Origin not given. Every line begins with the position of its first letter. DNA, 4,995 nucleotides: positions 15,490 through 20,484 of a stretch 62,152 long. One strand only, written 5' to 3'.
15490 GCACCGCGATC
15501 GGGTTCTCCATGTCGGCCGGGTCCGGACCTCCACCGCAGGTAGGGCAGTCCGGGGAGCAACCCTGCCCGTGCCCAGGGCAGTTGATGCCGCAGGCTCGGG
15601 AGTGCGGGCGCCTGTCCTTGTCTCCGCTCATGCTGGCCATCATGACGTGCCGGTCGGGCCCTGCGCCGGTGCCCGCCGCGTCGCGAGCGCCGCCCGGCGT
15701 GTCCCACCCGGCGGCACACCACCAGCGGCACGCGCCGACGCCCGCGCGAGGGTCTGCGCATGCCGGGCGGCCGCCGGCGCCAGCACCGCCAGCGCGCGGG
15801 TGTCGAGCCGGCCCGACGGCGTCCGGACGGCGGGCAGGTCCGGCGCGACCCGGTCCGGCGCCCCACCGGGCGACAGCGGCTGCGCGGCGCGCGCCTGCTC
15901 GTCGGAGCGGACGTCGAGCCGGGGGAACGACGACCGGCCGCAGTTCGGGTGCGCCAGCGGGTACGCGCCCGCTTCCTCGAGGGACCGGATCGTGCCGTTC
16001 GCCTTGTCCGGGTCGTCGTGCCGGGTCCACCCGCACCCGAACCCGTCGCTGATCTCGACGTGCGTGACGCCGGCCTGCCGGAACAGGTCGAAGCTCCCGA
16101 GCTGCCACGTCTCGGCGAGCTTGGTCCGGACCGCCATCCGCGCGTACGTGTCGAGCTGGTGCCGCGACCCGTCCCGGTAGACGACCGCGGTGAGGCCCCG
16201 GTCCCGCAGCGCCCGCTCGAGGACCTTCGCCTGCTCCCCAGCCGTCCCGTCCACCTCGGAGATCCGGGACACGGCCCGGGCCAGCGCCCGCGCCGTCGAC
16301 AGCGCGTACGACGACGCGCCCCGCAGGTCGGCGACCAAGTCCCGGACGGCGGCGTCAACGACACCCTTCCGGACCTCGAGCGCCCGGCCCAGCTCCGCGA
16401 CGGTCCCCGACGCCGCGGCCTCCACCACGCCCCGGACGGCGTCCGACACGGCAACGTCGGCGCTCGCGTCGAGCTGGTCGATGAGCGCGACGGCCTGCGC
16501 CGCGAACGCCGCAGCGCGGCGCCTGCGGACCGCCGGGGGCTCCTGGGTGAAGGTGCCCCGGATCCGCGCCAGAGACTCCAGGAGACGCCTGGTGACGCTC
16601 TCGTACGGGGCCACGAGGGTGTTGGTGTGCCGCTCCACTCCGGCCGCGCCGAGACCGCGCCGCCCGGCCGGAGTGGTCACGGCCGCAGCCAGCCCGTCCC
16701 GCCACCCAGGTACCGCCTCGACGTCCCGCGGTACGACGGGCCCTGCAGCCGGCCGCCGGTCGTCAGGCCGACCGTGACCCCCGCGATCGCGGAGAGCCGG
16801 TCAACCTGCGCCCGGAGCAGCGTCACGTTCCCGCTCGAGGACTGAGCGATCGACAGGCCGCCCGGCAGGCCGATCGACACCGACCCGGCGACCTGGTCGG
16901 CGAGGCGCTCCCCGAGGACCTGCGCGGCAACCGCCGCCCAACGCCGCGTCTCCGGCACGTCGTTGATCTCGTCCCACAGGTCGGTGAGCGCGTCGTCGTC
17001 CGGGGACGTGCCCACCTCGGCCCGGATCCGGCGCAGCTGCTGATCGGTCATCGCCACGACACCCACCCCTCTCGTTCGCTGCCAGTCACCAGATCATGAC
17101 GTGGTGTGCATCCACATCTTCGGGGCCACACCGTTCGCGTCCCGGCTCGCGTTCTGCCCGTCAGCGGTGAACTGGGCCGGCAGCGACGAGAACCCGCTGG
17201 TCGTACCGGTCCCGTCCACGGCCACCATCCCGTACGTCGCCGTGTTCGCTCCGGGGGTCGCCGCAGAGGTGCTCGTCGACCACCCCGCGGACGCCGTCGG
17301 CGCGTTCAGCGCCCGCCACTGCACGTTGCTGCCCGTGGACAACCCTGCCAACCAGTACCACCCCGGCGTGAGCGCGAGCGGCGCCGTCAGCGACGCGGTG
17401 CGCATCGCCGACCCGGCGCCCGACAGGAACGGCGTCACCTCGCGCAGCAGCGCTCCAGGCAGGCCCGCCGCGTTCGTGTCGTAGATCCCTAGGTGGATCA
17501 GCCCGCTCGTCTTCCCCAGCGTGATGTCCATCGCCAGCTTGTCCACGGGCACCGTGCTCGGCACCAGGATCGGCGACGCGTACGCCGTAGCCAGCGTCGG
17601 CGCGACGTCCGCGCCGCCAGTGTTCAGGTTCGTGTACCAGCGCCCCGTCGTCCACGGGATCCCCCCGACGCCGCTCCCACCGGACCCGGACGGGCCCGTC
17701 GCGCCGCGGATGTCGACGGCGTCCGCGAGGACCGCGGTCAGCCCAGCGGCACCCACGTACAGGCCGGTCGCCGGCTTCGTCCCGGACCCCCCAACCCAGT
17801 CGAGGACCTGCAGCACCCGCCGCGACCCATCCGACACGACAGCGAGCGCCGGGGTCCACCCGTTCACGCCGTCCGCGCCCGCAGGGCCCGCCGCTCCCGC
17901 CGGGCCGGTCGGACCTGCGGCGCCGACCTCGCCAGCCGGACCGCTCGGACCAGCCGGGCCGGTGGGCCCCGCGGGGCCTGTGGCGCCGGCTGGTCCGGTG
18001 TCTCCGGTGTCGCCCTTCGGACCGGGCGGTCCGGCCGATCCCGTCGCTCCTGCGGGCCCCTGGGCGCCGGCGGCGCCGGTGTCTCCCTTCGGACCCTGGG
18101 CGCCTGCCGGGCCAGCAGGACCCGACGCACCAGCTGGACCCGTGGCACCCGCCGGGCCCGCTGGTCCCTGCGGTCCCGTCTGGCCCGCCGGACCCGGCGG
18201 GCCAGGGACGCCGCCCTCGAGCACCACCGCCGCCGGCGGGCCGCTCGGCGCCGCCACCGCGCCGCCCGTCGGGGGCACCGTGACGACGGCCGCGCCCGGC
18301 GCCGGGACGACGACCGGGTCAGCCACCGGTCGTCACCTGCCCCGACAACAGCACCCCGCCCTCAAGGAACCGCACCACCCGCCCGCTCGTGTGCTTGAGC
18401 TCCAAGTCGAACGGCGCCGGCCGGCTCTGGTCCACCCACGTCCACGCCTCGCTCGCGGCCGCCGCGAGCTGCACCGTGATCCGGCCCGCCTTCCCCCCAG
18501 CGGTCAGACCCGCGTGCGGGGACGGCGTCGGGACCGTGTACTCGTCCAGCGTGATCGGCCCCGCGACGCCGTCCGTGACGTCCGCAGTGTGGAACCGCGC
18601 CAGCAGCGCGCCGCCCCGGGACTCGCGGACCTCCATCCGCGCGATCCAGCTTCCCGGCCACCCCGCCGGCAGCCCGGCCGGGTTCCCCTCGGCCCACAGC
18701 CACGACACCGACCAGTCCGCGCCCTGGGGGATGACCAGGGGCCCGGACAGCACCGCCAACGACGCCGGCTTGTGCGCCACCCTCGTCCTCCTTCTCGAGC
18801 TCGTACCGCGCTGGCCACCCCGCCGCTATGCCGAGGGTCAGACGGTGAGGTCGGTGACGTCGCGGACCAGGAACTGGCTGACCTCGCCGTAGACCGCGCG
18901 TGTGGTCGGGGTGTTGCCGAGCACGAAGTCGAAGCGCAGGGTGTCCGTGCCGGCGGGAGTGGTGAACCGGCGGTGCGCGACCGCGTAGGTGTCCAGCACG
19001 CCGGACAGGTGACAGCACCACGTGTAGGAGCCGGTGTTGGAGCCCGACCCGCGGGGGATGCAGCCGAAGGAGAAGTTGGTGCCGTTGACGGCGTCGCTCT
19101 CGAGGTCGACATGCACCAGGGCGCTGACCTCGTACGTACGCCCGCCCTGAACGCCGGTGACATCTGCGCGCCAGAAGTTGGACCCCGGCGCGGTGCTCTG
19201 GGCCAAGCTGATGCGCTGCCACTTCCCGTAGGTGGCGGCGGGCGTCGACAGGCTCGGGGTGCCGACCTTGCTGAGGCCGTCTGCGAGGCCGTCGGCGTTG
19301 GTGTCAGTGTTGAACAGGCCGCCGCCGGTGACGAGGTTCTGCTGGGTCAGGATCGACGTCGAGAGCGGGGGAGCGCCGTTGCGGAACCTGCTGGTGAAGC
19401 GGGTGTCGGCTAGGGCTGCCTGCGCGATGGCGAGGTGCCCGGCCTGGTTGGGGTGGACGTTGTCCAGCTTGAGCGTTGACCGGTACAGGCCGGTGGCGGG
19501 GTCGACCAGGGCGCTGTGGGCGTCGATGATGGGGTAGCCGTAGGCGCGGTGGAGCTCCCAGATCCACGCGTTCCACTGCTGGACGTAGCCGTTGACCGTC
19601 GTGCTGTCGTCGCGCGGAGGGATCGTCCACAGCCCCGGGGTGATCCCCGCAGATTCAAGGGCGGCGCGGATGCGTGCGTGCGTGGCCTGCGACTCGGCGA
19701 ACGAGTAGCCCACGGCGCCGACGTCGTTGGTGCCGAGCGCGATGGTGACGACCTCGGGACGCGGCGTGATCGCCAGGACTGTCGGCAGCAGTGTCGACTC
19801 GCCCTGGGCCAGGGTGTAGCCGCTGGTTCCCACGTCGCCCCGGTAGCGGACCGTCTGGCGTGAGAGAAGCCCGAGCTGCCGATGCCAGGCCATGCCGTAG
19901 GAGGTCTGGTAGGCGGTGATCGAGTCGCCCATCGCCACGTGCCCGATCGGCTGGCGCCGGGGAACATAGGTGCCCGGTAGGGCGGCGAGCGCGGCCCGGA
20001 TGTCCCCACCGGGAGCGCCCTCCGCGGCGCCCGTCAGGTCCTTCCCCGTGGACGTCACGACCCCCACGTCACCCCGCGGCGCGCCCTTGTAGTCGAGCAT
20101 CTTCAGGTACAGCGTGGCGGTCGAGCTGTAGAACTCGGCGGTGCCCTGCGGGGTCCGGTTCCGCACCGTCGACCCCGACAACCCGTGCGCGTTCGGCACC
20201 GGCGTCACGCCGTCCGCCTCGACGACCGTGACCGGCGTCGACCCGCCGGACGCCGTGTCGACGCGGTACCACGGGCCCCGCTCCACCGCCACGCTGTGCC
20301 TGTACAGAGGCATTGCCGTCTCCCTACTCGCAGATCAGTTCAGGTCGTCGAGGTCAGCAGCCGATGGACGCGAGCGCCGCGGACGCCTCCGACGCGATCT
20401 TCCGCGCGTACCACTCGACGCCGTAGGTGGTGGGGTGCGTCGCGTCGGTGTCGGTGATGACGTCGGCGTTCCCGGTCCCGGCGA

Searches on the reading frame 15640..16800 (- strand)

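Call 16: search_protein_families(library=phrogs, proteins=[window:15640-16800:-], max_evalue=0.0001)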
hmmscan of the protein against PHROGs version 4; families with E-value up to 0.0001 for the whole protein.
window:15640-16800:- (386 aa): 3 families
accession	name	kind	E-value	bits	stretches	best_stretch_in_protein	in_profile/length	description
phrog_37388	-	unknown function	8e-28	98.8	1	142-303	120-291/297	-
phrog_581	-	head and packaging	7.9e-11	42.7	1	58-251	28-242/564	minor head protein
phrog_4611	-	head and packaging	1.8e-09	37.5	1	176-253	165-224/710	minor head protein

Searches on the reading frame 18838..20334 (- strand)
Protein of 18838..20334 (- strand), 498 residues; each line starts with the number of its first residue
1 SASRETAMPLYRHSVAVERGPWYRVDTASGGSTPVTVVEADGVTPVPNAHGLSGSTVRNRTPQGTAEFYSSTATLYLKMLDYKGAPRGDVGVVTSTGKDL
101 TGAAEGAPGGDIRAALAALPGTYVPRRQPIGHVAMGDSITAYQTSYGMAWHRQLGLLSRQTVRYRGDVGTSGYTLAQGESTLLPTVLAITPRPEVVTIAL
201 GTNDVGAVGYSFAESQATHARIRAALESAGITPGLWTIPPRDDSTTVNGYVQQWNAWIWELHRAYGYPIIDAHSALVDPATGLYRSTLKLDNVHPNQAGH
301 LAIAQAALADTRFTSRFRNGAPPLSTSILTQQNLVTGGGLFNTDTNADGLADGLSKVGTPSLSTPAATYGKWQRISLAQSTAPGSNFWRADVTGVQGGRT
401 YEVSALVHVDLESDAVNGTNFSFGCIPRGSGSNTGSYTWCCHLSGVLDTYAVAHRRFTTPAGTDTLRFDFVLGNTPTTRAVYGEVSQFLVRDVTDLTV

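Call 16: search_protein_families(library=phrogs, proteins=[window:18838-20334:-], max_evalue=0.0001)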
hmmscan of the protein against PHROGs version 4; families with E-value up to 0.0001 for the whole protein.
window:18838-20334:- (498 aa): 4 families
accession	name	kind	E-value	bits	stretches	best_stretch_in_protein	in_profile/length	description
phrog_6102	-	moron, auxiliary metabolic gene and host takeover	6.7e-18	65.6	1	129-327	28-239/442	lipase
phrog_19622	-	other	6.1e-11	42.4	1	144-369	76-297/524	esterase/lipase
phrog_15641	-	tail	3.5e-07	29.9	1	238-336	285-375/679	tail fiber protein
phrog_8480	-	other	3.6e-05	24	1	186-352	300-478/528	lysophospholipase L1-like esterase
